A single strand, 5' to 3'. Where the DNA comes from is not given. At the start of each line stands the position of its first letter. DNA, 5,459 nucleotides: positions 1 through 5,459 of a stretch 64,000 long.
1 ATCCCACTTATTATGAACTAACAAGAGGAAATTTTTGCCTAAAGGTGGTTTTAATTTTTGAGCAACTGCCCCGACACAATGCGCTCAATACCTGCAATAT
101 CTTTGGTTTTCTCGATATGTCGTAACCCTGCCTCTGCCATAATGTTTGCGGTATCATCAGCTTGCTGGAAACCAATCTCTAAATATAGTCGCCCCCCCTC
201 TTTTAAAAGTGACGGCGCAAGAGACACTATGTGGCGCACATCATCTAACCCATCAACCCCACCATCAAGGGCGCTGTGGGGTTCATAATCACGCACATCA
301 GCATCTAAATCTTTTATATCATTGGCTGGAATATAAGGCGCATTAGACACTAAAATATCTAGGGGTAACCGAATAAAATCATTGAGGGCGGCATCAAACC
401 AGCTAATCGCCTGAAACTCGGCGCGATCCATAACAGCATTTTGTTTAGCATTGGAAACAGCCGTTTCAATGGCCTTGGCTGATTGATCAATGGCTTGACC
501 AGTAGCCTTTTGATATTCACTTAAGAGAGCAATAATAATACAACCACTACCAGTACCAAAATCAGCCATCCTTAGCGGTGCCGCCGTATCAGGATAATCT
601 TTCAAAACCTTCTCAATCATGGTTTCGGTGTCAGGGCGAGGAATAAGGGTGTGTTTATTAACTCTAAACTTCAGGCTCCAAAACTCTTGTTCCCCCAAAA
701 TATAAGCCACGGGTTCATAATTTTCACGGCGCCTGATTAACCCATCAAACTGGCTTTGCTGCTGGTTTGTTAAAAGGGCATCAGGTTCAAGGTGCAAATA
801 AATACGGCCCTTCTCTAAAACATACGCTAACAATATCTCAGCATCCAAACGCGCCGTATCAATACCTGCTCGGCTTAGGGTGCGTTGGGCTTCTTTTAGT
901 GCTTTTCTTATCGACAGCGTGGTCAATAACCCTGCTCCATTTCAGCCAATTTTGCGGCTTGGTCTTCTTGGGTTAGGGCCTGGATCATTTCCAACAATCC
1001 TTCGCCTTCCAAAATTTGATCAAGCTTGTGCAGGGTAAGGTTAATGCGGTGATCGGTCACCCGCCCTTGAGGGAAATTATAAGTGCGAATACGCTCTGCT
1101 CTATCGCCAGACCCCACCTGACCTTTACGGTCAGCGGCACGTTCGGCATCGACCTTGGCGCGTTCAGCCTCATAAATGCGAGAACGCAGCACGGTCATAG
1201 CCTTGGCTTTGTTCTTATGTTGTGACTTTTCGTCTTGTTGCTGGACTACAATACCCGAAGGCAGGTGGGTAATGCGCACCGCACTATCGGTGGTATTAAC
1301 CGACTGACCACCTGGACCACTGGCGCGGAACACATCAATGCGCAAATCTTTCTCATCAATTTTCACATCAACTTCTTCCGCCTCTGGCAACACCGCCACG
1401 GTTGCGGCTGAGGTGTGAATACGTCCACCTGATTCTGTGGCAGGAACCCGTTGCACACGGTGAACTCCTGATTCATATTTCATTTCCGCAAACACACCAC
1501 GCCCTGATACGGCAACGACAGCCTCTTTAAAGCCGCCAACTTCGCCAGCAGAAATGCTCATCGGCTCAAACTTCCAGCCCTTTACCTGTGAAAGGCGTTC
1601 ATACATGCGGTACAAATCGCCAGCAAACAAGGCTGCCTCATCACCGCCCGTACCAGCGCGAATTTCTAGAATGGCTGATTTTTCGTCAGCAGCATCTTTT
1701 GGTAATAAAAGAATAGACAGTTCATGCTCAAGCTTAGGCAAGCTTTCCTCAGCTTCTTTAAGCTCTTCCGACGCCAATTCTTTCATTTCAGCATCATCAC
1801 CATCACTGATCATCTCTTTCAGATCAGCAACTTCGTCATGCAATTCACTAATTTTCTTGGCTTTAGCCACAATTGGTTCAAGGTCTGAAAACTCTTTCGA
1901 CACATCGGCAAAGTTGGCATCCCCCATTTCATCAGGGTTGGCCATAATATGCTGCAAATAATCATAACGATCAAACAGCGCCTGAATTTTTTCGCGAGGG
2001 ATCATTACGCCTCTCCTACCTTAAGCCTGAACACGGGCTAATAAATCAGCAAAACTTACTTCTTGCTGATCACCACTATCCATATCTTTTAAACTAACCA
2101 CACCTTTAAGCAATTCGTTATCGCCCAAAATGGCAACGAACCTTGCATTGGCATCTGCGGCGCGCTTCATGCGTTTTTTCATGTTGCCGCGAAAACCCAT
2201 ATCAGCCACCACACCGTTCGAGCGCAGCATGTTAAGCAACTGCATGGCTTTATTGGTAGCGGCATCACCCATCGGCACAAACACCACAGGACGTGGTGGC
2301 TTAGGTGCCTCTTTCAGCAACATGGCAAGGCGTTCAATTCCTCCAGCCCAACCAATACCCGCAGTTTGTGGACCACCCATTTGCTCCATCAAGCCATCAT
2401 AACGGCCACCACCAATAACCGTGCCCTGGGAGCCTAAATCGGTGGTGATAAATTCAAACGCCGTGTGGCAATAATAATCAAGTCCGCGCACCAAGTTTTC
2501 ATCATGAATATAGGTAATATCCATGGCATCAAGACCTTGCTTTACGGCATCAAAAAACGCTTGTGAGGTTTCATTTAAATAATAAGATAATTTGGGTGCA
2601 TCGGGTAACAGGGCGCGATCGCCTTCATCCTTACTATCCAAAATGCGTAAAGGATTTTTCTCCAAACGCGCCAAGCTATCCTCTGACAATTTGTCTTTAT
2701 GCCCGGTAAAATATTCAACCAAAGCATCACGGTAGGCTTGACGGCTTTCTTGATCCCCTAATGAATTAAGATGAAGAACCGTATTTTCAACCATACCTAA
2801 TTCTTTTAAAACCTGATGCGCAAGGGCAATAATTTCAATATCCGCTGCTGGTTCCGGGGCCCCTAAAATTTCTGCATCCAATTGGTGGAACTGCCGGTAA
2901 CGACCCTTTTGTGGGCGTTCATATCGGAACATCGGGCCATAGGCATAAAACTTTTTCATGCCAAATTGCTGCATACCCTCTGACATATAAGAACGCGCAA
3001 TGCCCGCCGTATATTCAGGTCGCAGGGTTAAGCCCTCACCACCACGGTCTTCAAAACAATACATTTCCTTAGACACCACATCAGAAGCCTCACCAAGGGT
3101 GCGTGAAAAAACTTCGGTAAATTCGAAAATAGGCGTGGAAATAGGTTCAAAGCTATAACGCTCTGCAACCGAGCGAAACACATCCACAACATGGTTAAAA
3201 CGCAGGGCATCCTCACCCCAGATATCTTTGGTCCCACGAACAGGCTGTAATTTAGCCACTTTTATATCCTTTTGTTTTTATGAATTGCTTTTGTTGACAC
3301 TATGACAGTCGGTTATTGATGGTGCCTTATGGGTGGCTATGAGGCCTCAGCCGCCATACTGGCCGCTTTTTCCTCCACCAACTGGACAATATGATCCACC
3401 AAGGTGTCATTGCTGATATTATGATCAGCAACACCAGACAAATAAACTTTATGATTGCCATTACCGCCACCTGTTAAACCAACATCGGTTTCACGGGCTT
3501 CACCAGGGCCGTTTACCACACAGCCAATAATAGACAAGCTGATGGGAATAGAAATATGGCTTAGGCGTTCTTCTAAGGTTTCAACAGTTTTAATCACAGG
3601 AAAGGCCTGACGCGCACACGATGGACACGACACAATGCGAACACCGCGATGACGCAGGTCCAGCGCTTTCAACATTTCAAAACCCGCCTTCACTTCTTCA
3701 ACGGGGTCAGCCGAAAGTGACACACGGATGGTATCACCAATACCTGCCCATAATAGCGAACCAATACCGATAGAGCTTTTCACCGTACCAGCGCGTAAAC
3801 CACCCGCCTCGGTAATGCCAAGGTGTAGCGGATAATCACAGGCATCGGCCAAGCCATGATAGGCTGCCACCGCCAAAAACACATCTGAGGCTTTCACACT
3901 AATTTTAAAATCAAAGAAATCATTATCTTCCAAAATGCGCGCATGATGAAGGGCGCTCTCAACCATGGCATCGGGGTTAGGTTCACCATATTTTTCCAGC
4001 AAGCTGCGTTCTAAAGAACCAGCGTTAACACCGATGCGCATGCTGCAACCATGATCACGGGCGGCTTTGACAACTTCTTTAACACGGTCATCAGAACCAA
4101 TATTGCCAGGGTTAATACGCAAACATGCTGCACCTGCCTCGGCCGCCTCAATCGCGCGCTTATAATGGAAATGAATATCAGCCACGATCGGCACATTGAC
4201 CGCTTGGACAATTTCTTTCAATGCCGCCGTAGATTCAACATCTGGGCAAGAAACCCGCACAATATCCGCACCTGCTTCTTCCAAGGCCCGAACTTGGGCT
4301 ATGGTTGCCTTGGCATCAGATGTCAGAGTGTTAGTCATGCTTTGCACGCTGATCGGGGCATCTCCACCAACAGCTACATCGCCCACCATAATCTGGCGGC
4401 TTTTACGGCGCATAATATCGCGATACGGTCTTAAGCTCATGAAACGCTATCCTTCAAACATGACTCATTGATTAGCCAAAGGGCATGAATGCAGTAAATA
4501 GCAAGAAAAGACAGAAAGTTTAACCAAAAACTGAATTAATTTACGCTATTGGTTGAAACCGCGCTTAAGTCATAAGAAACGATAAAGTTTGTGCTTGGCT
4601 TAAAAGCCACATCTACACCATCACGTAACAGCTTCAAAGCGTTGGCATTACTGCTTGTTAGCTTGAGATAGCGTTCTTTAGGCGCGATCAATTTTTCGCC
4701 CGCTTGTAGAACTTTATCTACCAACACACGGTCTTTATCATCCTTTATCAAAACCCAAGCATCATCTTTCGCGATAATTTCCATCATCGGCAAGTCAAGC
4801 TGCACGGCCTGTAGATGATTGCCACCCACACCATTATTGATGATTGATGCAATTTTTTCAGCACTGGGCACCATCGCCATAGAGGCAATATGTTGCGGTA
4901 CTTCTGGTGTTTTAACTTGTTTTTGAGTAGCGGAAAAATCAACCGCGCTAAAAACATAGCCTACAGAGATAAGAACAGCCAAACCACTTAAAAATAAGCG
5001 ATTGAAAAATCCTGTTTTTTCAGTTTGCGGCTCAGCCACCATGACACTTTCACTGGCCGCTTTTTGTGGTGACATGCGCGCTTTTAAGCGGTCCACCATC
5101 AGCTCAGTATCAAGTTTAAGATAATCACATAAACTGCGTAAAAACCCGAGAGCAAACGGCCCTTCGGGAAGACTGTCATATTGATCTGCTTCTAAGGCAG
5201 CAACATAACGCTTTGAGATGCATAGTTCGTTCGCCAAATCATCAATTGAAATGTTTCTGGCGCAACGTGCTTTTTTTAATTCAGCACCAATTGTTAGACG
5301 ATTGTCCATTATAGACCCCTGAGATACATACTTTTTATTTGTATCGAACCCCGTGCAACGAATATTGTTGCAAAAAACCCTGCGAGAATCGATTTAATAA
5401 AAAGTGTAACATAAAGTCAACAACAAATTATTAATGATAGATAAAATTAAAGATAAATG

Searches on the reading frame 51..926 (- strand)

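Call 46: search_protein_families(library=pfam, max_evalue=0.00001, proteins=[window:51-926:-])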
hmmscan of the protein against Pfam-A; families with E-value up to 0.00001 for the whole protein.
window:51-926:- (291 aa): 4 families
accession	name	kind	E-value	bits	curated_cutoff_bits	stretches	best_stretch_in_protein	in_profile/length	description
PF17827.6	PrmC_N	-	1.6e-22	80.3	23.4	1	9-78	2-71/71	PrmC N-terminal domain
PF05175.20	MTS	-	1.1e-08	35.4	23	1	118-199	33-109/170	Methyltransferase small domain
PF13847.12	Methyltransf_31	-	1e-07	32.2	27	1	119-249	6-109/145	Methyltransferase domain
PF06325.19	PrmA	-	6.9e-06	26.2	22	0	119-195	164-233/296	Ribosomal protein L11 methyltransferase (PrmA)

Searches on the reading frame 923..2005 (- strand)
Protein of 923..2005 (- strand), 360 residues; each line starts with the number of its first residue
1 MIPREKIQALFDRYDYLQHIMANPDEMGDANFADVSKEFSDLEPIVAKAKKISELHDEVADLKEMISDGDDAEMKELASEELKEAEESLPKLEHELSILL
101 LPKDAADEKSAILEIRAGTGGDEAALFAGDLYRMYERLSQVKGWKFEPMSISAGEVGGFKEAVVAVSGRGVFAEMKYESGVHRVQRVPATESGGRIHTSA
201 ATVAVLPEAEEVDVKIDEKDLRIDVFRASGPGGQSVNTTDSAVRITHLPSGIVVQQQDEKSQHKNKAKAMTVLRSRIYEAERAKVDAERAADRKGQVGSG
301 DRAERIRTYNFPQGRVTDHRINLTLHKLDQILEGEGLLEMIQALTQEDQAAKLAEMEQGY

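Call 46: search_protein_families(library=pfam, max_evalue=0.00001, proteins=[window:923-2005:-])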
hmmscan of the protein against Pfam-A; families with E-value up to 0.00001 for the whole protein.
window:923-2005:- (360 aa): 2 families
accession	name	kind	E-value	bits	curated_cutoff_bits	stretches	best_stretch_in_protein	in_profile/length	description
PF03462.23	PCRF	-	2.8e-68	230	24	1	12-203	3-194/194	PCRF domain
PF00472.26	RF-1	-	3.5e-44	149.9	35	1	210-320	1-116/116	RF-1 domain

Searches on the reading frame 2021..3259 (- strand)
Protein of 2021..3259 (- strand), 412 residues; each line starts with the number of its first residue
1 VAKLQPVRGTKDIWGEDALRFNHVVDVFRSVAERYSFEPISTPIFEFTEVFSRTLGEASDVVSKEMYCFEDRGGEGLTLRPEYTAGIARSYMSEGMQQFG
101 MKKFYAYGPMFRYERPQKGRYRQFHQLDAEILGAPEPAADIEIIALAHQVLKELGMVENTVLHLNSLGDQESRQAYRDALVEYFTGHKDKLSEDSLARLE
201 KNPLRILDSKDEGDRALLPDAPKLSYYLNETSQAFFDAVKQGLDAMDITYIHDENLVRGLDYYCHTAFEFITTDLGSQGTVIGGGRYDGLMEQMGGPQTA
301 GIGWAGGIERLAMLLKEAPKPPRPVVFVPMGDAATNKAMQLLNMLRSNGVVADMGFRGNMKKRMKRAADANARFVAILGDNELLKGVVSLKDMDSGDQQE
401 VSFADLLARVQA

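Call 46: search_protein_families(library=pfam, max_evalue=0.00001, proteins=[window:2021-3259:-])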
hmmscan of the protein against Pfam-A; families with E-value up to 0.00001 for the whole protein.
window:2021-3259:- (412 aa): 3 families
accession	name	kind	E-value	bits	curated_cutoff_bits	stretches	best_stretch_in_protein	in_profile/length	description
PF13393.11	tRNA-synt_His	-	8e-33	114.4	25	1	9-311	1-308/308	Histidyl-tRNA synthetase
PF00587.30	tRNA-synt_2b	-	2e-15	57.8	29.3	1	67-296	1-147/179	tRNA synthetase class II core domain (G, H, P, S and T)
PF03129.25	HGTP_anticodon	-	1.2e-13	51.5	21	1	325-411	2-92/94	Anticodon binding domain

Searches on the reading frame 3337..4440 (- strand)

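Call 46: search_protein_families(library=pfam, max_evalue=0.00001, proteins=[window:3337-4440:-])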
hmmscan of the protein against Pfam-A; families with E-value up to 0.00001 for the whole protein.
window:3337-4440:- (367 aa): 1 family
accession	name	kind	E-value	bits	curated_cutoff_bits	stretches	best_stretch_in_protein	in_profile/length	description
PF04551.19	GcpE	-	9e-143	475.8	32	1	15-357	2-343/343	GcpE protein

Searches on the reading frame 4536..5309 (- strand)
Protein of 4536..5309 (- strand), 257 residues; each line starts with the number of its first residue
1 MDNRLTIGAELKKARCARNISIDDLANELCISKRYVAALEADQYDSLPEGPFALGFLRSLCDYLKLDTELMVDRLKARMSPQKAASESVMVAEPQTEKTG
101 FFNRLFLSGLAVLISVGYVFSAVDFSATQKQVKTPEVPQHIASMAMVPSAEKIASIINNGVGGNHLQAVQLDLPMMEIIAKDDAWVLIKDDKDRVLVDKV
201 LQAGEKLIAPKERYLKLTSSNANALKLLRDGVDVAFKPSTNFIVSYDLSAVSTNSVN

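Call 46: search_protein_families(library=pfam, max_evalue=0.00001, proteins=[window:4536-5309:-])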
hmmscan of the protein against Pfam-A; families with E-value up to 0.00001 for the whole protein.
window:4536-5309:- (257 aa): 2 families
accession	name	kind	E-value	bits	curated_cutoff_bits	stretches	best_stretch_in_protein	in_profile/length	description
PF13413.12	HTH_25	-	1.6e-18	66.7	24.6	1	11-69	2-60/62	Helix-turn-helix domain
PF13464.11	RodZ_C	-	1e-08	35.5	23.9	1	178-239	2-63/72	RodZ C-terminal domain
